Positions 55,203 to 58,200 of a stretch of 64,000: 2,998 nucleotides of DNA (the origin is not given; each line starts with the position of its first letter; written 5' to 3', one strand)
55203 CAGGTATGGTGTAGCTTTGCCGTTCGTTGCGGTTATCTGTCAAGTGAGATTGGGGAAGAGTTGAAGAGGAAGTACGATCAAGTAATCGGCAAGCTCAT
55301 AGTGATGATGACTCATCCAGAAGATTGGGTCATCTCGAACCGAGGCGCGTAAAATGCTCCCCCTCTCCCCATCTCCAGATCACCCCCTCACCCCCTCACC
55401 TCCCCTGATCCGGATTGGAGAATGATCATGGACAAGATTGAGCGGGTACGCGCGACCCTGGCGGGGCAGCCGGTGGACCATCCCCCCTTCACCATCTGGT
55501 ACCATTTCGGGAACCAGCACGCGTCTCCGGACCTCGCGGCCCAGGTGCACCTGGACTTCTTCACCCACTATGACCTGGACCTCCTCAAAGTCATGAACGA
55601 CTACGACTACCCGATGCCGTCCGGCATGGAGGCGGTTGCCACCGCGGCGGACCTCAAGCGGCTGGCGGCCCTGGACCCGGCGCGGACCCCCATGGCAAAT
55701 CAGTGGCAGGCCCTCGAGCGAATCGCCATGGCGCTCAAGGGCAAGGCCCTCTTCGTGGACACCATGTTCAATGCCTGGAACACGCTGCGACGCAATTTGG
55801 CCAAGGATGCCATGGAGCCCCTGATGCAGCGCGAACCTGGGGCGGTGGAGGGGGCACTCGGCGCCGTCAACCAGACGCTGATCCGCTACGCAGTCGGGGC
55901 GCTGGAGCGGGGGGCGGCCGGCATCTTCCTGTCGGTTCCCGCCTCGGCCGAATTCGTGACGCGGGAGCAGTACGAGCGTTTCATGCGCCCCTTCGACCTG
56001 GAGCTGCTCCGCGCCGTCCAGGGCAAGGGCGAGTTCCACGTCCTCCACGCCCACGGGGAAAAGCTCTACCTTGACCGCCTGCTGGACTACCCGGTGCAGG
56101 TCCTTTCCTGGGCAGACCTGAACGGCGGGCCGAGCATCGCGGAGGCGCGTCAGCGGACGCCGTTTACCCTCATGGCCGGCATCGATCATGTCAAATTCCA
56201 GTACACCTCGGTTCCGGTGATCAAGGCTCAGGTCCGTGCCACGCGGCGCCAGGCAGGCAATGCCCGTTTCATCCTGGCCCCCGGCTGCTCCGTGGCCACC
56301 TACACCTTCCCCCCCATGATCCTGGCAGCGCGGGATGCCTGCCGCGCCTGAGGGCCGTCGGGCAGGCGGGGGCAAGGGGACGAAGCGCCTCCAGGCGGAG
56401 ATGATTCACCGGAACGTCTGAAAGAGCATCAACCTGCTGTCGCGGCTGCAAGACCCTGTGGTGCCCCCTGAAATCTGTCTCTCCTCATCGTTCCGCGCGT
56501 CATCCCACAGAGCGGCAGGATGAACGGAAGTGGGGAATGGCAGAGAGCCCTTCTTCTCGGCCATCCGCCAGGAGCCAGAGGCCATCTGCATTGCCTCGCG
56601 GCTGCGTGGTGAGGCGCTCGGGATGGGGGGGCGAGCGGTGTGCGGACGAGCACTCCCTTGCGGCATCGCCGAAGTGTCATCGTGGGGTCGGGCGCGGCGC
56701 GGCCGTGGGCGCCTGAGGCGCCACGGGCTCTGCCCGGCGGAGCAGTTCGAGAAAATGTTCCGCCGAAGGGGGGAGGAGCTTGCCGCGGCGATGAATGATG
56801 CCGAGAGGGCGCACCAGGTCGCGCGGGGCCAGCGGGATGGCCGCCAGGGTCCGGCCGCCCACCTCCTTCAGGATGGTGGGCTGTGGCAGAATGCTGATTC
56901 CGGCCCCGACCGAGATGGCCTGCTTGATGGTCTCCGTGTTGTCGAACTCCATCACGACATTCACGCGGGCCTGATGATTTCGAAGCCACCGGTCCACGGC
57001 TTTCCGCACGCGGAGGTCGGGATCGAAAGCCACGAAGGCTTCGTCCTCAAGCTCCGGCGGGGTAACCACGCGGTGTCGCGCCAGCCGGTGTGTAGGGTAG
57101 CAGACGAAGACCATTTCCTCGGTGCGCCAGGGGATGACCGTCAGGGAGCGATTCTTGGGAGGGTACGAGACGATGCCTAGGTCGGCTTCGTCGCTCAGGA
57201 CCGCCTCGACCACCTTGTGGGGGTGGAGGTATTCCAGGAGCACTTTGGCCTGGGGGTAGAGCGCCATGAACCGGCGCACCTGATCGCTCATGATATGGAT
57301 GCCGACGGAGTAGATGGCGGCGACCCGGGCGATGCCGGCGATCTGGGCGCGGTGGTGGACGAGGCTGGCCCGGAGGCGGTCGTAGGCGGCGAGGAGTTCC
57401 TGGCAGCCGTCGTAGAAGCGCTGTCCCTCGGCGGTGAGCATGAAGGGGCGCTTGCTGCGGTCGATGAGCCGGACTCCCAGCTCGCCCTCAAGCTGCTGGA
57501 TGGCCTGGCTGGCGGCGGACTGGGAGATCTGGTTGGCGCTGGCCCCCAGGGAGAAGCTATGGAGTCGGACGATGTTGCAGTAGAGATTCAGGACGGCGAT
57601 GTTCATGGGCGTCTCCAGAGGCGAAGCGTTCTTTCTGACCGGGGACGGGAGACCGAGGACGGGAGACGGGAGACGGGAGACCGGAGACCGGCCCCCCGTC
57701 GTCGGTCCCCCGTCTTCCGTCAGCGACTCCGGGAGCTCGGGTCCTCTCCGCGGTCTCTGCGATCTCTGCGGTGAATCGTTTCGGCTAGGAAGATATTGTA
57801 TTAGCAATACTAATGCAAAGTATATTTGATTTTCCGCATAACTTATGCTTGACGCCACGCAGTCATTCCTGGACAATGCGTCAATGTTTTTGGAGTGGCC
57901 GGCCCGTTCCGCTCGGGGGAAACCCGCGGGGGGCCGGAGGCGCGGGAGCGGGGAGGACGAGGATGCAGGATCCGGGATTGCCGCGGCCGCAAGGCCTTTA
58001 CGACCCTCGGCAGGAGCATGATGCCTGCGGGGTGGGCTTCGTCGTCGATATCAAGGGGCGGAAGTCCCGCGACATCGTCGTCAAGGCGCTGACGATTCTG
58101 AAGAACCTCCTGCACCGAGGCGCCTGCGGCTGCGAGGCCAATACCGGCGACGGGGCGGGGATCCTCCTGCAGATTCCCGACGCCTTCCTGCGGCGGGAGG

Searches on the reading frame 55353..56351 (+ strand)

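Call 102: search_protein_families(library=pfam, proteins=[window:55353-56351:+], max_evalue=0.00001)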
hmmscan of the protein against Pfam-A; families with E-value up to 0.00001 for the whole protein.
window:55353-56351:+ (332 aa): 1 family
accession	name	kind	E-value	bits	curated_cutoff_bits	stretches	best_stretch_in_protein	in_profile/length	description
PF01208.23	URO-D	-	7.5e-19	68.4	23.9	1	51-331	41-344/346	Uroporphyrinogen decarboxylase (URO-D)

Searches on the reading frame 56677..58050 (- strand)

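Call 102: search_protein_families(library=pfam, proteins=[window:56677-58050:-], max_evalue=0.00001)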
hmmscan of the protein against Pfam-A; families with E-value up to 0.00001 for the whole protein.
window:56677-58050:- (457 aa): 2 families
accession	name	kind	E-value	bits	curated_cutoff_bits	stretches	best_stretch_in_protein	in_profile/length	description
PF03466.25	LysR_substrate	-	5.5e-48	163.6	28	1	236-440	3-207/209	LysR substrate binding domain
PF00126.33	HTH_1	-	7.8e-15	55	26.6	1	154-210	4-60/60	Bacterial regulatory helix-turn-helix protein, lysR family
